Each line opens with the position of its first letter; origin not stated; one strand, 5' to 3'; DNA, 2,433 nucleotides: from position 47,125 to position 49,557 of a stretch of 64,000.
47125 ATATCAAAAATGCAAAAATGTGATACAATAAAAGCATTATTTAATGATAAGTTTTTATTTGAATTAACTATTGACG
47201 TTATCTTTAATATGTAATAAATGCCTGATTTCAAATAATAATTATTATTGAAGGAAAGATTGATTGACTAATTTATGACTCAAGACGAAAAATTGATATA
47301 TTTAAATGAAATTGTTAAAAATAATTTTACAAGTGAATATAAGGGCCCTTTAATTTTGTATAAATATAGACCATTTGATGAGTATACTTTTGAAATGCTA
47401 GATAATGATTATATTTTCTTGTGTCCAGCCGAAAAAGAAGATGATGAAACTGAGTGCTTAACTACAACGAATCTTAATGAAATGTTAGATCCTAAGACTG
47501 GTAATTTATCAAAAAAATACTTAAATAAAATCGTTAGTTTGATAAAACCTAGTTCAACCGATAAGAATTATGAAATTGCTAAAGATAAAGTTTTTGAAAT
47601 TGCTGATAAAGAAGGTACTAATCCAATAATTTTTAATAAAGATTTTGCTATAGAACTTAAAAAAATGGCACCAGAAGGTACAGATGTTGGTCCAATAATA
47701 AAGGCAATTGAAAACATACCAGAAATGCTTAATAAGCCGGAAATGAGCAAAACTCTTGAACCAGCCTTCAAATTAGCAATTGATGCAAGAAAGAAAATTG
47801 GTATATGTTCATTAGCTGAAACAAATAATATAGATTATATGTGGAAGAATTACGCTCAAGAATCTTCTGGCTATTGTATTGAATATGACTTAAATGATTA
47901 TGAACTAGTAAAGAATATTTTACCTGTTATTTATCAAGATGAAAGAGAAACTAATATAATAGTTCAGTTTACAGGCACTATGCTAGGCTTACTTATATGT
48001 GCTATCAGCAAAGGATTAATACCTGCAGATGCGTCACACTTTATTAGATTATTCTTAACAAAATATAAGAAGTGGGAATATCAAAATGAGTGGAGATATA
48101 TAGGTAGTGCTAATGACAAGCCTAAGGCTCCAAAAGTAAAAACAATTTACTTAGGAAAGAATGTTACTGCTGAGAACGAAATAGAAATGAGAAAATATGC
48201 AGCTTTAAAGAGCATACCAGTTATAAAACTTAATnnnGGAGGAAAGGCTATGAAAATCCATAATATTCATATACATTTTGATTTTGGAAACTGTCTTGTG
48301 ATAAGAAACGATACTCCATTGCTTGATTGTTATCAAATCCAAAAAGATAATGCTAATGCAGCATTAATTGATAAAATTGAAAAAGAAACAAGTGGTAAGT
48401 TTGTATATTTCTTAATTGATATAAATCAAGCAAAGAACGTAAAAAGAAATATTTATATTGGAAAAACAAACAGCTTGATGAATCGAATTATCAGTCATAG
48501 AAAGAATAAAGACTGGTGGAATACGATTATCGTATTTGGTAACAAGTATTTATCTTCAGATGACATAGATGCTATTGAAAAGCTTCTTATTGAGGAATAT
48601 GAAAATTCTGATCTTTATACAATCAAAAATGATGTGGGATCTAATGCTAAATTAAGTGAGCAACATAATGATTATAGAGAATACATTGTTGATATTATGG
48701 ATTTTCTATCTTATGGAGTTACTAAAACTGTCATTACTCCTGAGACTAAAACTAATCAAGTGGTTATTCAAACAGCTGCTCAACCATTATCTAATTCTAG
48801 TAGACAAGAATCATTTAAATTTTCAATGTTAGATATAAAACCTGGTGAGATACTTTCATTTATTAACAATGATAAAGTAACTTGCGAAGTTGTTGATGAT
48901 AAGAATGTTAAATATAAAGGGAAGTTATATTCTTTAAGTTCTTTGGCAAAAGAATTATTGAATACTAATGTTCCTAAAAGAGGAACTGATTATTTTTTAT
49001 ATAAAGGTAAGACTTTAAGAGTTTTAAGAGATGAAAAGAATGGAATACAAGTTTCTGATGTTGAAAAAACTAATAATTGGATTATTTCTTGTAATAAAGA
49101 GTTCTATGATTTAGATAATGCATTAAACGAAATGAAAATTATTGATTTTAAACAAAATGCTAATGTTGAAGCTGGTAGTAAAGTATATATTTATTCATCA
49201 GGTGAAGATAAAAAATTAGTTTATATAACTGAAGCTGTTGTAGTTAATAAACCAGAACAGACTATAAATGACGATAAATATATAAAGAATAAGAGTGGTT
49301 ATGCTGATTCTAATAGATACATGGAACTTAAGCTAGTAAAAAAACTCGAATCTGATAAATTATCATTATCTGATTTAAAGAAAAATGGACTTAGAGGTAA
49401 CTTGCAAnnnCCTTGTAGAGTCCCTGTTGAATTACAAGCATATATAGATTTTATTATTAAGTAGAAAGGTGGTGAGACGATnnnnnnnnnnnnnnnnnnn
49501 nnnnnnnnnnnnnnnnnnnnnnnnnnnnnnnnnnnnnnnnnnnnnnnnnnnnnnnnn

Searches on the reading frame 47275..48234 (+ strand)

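Call 54: search_protein_families(library=pfam, proteins=[window:47275-48234:+], max_evalue=0.001)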
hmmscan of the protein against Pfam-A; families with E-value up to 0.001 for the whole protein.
window:47275-48234:+ (320 aa): 1 family
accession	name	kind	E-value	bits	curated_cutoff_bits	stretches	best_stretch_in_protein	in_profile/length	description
PF11185.13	DUF2971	-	3.1e-06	28.9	22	1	189-275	1-89/89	Protein of unknown function (DUF2971)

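Call 85: search_protein_families(library=padloc, proteins=[window:47275-48234:+], max_evalue=0.001)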
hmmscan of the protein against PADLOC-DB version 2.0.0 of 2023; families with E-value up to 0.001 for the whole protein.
window:47275-48234:+ (320 aa): 4 families
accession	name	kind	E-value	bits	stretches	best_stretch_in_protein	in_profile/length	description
PDLC04990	PDC-S31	-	2e-26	91.3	1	25-317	6-242/259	-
PDLC04994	PDC-S31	-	4e-21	73.6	2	169-223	115-170/273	-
PDLC04991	PDC-S31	-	1.2e-18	65.6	1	168-311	58-180/208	-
PDLC04992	PDC-S31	-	5.4e-14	50.5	1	170-306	52-189/220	-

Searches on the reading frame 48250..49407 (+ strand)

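Call 54: search_protein_families(library=pfam, proteins=[window:48250-49407:+], max_evalue=0.001)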
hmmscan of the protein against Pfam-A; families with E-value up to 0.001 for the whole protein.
window:48250-49407:+ (386 aa): 0 families

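Call 85: search_protein_families(library=padloc, proteins=[window:48250-49407:+], max_evalue=0.001)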
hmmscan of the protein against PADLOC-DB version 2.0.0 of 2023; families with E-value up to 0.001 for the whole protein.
window:48250-49407:+ (386 aa): 7 families
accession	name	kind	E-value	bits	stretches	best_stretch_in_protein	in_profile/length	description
PDLC05043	PDC-S57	-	7.6e-26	89.1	1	174-264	126-217/221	-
PDLC05041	PDC-S57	-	6.7e-21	72.9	1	147-264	87-207/212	-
PDLC04925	PDC-S14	-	7.5e-17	59.3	1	45-171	58-186/301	-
PDLC04923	PDC-S14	-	1.8e-16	58.1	1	45-182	66-204/320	-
PDLC04924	PDC-S14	-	2.7e-09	35.1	1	43-150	41-151/280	-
PDLC04922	PDC-S14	-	8e-07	26.6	1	45-141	45-137/305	-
PDLC04921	PDC-S14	-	1.2e-05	22.8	1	52-234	51-238/280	-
